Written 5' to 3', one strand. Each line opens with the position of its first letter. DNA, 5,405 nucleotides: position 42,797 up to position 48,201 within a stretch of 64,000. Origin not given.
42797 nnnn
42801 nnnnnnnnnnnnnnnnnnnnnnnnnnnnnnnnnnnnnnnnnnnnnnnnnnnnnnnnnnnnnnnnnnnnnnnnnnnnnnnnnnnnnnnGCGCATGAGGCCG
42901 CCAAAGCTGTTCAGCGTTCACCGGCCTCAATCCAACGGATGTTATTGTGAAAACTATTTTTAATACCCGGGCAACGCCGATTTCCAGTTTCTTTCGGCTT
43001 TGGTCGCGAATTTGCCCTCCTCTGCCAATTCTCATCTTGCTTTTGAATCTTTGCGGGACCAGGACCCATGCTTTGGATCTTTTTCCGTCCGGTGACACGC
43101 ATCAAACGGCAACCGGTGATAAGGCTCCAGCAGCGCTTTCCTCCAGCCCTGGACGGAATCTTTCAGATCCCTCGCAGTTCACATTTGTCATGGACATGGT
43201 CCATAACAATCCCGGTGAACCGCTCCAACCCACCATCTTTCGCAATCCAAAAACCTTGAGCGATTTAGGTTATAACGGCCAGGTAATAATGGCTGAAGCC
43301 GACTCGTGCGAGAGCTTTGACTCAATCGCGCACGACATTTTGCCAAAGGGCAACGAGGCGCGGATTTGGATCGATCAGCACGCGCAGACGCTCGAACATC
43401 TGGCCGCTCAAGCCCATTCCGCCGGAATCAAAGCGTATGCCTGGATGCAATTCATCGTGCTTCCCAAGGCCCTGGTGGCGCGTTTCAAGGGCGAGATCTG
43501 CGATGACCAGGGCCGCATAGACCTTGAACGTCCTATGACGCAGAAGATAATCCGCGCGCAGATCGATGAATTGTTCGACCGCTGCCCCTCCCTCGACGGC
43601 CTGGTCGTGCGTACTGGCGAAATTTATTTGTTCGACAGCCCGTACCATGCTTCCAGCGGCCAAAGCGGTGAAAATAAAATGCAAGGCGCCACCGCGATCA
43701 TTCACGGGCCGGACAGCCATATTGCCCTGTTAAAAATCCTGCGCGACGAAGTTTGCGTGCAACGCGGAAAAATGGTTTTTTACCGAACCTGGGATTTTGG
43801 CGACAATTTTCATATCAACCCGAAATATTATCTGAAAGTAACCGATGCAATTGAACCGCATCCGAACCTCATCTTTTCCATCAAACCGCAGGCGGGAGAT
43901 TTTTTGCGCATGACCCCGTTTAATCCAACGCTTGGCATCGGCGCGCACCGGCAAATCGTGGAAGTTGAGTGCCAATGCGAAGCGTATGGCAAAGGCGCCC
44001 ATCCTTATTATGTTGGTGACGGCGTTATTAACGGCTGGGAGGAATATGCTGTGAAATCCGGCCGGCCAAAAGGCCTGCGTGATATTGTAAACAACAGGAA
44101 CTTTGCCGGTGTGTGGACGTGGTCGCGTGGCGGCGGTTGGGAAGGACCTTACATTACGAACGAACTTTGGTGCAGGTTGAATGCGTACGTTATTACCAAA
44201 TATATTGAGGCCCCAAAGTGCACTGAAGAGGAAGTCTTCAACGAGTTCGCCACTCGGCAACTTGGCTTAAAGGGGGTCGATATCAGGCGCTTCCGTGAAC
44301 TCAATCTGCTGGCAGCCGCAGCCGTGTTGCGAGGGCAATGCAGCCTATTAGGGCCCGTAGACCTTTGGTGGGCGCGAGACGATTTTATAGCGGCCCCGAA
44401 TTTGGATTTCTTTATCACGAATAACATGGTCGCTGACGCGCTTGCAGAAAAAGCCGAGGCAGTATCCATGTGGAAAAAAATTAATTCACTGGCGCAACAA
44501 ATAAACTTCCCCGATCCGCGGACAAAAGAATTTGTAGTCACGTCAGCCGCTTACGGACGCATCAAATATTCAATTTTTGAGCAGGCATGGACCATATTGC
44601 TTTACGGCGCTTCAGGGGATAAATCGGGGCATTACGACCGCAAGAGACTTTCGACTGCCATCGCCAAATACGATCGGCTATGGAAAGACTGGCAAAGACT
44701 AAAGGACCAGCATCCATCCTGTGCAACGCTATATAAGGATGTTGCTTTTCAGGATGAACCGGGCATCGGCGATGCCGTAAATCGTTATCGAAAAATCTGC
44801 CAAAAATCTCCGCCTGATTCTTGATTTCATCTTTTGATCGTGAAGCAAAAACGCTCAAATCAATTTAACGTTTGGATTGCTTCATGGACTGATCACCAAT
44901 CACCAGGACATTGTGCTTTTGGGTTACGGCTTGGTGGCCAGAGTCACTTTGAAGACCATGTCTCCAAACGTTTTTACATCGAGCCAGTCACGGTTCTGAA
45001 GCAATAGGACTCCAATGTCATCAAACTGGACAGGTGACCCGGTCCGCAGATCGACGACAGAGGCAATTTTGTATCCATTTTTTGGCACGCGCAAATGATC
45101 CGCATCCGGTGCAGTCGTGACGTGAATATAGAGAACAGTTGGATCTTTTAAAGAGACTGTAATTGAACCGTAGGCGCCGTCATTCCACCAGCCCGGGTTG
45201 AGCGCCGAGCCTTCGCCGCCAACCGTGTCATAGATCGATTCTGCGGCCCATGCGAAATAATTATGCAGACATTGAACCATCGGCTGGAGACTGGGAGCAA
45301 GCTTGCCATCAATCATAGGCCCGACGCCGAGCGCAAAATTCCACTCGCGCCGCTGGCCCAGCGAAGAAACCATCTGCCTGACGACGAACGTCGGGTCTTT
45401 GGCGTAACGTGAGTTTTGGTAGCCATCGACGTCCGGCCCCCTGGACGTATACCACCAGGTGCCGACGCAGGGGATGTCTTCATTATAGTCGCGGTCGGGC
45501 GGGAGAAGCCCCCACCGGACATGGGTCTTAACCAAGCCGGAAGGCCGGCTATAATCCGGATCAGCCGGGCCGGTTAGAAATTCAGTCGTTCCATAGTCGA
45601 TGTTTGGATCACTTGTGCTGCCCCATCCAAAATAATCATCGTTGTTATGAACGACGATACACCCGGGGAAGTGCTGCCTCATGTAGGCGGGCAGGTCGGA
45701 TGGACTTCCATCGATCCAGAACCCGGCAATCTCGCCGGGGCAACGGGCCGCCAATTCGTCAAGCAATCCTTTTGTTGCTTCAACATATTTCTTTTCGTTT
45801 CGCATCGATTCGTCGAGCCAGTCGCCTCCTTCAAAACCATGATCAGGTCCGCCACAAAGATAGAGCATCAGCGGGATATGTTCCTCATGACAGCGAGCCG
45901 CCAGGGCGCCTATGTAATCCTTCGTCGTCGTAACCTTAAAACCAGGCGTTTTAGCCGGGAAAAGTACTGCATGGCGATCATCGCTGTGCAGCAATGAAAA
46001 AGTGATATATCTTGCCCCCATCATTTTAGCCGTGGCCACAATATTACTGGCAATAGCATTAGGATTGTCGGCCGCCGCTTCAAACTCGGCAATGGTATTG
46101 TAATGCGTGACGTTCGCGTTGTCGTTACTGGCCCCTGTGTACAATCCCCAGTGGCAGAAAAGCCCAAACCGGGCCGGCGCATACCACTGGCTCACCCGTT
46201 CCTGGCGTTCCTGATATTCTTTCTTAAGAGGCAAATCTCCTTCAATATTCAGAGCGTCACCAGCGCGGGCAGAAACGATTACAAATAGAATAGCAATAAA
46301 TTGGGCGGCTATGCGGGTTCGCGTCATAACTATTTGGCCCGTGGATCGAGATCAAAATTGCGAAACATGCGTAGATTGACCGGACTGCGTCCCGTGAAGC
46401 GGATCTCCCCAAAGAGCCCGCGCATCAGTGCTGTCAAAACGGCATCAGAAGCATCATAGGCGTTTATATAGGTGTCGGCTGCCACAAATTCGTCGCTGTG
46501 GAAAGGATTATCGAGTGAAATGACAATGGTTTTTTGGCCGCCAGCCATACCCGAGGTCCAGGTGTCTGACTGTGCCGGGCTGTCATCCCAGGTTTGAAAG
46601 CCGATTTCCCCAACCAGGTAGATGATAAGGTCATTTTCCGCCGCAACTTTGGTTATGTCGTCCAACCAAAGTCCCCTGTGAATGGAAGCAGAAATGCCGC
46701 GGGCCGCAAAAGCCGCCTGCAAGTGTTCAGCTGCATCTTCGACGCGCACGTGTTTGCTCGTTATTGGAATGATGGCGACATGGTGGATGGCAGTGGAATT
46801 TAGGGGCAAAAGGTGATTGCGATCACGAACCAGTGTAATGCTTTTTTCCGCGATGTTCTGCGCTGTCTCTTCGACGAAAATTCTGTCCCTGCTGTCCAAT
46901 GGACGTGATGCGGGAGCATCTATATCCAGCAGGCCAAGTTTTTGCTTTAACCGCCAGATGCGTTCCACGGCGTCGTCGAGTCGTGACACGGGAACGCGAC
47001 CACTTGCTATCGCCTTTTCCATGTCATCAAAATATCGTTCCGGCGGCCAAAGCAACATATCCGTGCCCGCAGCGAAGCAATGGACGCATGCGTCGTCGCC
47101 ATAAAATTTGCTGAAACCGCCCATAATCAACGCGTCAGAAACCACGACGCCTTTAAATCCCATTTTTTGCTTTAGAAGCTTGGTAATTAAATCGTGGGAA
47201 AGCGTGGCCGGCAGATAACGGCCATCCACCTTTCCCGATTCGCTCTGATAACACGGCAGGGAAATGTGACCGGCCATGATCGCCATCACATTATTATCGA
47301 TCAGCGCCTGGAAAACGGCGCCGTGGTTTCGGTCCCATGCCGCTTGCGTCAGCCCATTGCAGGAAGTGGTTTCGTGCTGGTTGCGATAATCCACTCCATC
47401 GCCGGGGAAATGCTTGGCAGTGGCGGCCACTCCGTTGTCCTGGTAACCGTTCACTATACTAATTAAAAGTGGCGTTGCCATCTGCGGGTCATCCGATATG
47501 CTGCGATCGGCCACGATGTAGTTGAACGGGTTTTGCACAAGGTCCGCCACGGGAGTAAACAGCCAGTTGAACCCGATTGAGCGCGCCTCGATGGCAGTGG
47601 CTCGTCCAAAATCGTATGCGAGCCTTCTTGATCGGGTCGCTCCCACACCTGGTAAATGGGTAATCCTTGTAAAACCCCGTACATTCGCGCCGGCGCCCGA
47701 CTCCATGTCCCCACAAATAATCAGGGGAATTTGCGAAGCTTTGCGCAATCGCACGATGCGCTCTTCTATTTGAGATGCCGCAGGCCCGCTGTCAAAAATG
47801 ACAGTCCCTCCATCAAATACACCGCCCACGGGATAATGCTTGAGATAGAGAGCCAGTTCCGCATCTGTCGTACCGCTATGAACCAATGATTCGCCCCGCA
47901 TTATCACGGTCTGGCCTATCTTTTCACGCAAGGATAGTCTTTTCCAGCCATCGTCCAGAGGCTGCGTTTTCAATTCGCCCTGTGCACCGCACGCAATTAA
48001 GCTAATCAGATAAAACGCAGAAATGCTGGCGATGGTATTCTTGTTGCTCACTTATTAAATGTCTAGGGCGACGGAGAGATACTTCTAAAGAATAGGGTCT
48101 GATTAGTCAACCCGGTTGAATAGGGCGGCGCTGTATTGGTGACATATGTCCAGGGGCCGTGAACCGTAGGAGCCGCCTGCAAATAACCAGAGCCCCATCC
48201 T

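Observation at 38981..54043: A 16-bp 7-2-7 palindrome fused to TTGT-N17-A/T-rich promoters marks five promoters of the glycan island: candidate regulon of the local NarL-type regulator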

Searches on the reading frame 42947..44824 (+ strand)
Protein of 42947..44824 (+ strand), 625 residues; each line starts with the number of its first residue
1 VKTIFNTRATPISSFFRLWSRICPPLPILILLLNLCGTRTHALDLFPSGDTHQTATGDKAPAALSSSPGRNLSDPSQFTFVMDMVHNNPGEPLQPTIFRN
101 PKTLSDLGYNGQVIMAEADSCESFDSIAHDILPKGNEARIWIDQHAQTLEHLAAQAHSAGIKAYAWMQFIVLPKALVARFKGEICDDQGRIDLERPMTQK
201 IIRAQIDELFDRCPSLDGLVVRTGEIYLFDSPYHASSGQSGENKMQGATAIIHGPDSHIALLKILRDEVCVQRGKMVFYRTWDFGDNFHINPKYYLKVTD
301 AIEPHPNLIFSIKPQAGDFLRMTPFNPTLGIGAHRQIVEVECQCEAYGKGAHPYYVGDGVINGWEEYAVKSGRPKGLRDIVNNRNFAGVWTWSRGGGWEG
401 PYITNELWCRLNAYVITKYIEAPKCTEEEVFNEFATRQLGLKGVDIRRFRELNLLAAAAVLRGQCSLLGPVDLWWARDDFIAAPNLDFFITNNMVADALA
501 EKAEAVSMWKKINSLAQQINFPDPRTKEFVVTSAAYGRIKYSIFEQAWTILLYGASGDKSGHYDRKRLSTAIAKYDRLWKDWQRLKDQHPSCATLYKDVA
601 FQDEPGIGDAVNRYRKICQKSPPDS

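Call 9: search_protein_families(library=pfam, proteins=[window:42947-44824:+])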
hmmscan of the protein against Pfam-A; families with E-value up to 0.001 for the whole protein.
window:42947-44824:+ (625 aa): 0 families

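Call 61: search_protein_families(library=pfam, proteins=[window:42947-44824:+], max_evalue=5)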
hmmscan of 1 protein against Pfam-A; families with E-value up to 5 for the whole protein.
window:42947-44824:+ (625 aa): 0 families

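Call 62: search_solved_structures(query=window:42947-44824:+, max_evalue=1)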
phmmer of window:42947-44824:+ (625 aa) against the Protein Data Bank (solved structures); distinct sequences matched with E-value up to 1: 0.

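Call 70: find_homologous_proteins(query=window:42947-44824:+, max_evalue=1e-10)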
Query window:42947-44824:+ (625 aa): 1287 proteins with E <= 1e-10 among 8000 candidates; the best 120 are listed.
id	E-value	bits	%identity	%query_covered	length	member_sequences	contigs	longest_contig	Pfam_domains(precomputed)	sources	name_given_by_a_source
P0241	0.0e+0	1294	100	87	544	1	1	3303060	-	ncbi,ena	-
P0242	0.0e+0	1096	81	90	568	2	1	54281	-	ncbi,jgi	ncbi:MAG TPA: hypothetical protein VGN23_05560 [Verrucomicrobiae bacterium]|jgi:hypothetical protein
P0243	0.0e+0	1075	76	95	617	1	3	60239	-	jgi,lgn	jgi:hypothetical protein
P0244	0.0e+0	1070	83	86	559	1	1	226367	-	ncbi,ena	-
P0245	0.0e+0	1043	79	89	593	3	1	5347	-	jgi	jgi:hypothetical protein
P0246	0.0e+0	1034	74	95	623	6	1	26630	-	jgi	jgi:hypothetical protein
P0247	0.0e+0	1023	75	90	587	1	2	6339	-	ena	-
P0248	0.0e+0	1016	75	90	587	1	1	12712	-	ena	-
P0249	0.0e+0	1014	74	90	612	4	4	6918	-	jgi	jgi:hypothetical protein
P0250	0.0e+0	1012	77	87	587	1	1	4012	-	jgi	jgi:hypothetical protein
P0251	1.1e-297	1007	77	87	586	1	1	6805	-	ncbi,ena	-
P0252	1.5e-296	1003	71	96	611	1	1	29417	-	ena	-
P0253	2.2e-296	1003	76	89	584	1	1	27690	-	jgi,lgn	jgi:hypothetical protein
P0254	9.4e-295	997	75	90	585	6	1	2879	-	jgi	jgi:hypothetical protein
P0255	1.5e-294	997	74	90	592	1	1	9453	-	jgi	jgi:hypothetical protein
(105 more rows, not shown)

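Call 78: predict_structure(alignment_id=A2)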
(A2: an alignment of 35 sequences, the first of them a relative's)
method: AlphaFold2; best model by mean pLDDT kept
length: 544 residues; sequences in the alignment: 35
mean_pLDDT: 87.3   pTM: 0.86
mean pLDDT of the five models: 87.3, 86.8, 85.7, 85.4, 84.8
residues with pLDDT >= 90: 323; 70-90: 163; 50-70: 56; < 50: 2
segments of 3 or more residues with pLDDT < 50: none
pLDDT, mean of each block of 10 residues (from residue 1): 63 82 91 84 92 92 94 95 88 94 92 93 95 95 78 87 70 89 96 92 72 93 96 74 82 91 61 84 66 85 91 58 78 92 94 96 97 90 87 80 93 96 97 97 93 92 97 94 95 97 89 81 90 90 52
secondary structure, 60 per line:
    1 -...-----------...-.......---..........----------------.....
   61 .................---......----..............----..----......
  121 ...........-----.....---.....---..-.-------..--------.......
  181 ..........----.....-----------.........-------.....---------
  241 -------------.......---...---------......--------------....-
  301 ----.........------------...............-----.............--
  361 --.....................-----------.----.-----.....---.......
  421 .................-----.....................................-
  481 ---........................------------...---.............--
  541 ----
elements in order: E2-4 H20-26 E30-36 H56-77 E81-86 H93-103 H115-131 E137-141 H174-190 E195-199 H211-219 E227-231 E254-260 H276-281 H296-299 E305-313 H326-340 H346-358 H363-383 H406-410 H414-437 H443-479 H484-507 H526-538

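Call 80: fold_search(model_id=the predicted structure, library=pdb)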
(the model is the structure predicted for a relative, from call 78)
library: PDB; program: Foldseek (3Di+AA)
matches with E <= 10: 548; with E <= 0.001: 37
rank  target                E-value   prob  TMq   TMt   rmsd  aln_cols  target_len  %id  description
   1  1h41_B                8.8e-11  1.00  0.53  0.43   7.8       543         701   14  Pseudomonas cellulosa E292A alpha-D-glucuronidase mutant complexed with aldotriuronic acid (released 2003-05-01)
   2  1h41_A                2.1e-10  1.00  0.55  0.44   7.3       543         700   14  Pseudomonas cellulosa E292A alpha-D-glucuronidase mutant complexed with aldotriuronic acid (released 2003-05-01)
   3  1gql_B                2.2e-10  1.00  0.54  0.43   7.6       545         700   14  Structure of Pseudomonas cellulosa alpha-D-glucuronidase complexed with glucuronic acid and xylotriose (released 2002-09-26)
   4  1gql_A                4.5e-10  1.00  0.54  0.43   7.5       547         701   14  Structure of Pseudomonas cellulosa alpha-D-glucuronidase complexed with glucuronic acid and xylotriose (released 2002-09-26)
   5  6hze_B                1.4e-09  1.00  0.55  0.38   8.0       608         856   10  BP0997, GH138 enzyme targeting pectin rhamnogalacturonan II (released 2019-03-20)
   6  1mqq                  2.3e-09  1.00  0.54  0.45   7.1       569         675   12  THE CRYSTAL STRUCTURE OF ALPHA-D-GLUCURONIDASE FROM BACILLUS STEAROTHERMOPHILUS T-1 COMPLEXED WITH GLUCURONIC ACID (released 2003-09-17)
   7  1k9e                  2.8e-09  1.00  0.54  0.45   7.2       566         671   13  Crystal structure of a mutated family-67 alpha-D-glucuronidase (E285N) from Bacillus stearothermophilus T-6, complexed w (released 2002-10-29)
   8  1mqr                  5.3e-09  1.00  0.54  0.45   7.5       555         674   12  THE CRYSTAL STRUCTURE OF ALPHA-D-GLUCURONIDASE (E386Q) FROM BACILLUS STEAROTHERMOPHILUS T-6 (released 2003-09-17)
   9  1mqp                  9.2e-09  1.00  0.53  0.44   7.7       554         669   12  THE CRYSTAL STRUCTURE OF ALPHA-D-GLUCURONIDASE FROM BACILLUS STEAROTHERMOPHILUS T-6 (released 2003-09-23)
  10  6hzf_B                1.4e-08  1.00  0.51  0.36   8.7       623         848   11  BP0997, GH138 enzyme targeting pectin rhamnogalacturonan II (released 2019-03-20)
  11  2xm2_B                3.3e-07  1.00  0.37  0.32  10.6       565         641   10  BtGH84 in complex with LOGNAc (released 2011-08-03)
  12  6pv4_B                3.9e-06  1.00  0.40  0.37  10.6       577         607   10  Structure of CpGH84A (released 2019-09-11)
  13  6pv4_D                5.5e-06  1.00  0.40  0.37  10.5       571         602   10  Structure of CpGH84A (released 2019-09-11)
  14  6pv4_C                1.1e-05  1.00  0.40  0.37  10.7       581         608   10  Structure of CpGH84A (released 2019-09-11)
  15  5diy_A                1.2e-05  1.00  0.41  0.47  10.7       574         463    9  Thermobaculum terrenum O-GlcNAc hydrolase mutant - D120N (released 2015-10-28)
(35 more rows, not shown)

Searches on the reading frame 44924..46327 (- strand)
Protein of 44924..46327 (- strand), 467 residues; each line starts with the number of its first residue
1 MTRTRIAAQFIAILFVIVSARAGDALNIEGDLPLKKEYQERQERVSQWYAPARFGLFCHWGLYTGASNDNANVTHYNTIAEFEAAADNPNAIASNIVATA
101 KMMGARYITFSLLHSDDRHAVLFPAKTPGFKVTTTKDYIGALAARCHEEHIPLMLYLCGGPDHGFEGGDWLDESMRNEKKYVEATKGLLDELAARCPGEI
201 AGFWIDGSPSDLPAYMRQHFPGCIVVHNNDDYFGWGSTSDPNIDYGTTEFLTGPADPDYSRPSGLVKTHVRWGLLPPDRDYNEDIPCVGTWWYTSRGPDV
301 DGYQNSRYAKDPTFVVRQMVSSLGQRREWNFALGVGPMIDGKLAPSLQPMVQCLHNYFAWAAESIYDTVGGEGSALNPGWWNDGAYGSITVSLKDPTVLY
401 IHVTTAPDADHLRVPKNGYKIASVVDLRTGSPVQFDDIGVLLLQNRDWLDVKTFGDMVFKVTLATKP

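Call 9: search_protein_families(library=pfam, proteins=[window:44924-46327:-])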
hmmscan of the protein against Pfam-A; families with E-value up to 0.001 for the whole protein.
window:44924-46327:- (467 aa): 1 family
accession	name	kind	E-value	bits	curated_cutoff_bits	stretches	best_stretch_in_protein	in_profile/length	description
PF01120.23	Alpha_L_fucos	-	7.6e-13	49.1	25.2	1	39-352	20-334/345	Alpha-L-fucosidase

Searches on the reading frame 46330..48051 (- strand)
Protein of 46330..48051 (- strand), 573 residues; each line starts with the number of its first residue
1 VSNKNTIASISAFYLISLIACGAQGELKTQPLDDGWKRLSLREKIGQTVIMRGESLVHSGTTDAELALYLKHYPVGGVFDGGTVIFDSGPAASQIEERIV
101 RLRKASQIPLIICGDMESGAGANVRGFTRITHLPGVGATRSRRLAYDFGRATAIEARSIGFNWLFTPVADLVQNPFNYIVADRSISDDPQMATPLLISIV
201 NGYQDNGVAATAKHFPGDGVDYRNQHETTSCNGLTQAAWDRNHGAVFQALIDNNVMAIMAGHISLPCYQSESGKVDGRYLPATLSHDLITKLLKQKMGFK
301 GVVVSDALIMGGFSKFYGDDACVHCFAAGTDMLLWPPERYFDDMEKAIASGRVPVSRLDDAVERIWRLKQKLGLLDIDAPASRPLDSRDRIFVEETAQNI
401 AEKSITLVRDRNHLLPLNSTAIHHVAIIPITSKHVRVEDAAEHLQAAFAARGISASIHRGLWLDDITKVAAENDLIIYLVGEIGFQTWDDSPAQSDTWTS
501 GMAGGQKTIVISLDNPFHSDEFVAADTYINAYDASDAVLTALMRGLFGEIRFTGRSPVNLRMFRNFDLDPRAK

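Call 9: search_protein_families(library=pfam, proteins=[window:46330-48051:-])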
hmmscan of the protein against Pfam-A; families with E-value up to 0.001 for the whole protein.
window:46330-48051:- (573 aa): 2 families
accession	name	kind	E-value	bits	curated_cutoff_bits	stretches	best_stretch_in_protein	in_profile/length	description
PF00933.27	Glyco_hydro_3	-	1.5e-64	218.9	27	1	41-368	2-316/316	Glycosyl hydrolase family 3 N terminal domain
PF01915.27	Glyco_hydro_3_C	-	0.00013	22.4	31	1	405-559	1-168/200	Glycosyl hydrolase family 3 C-terminal domain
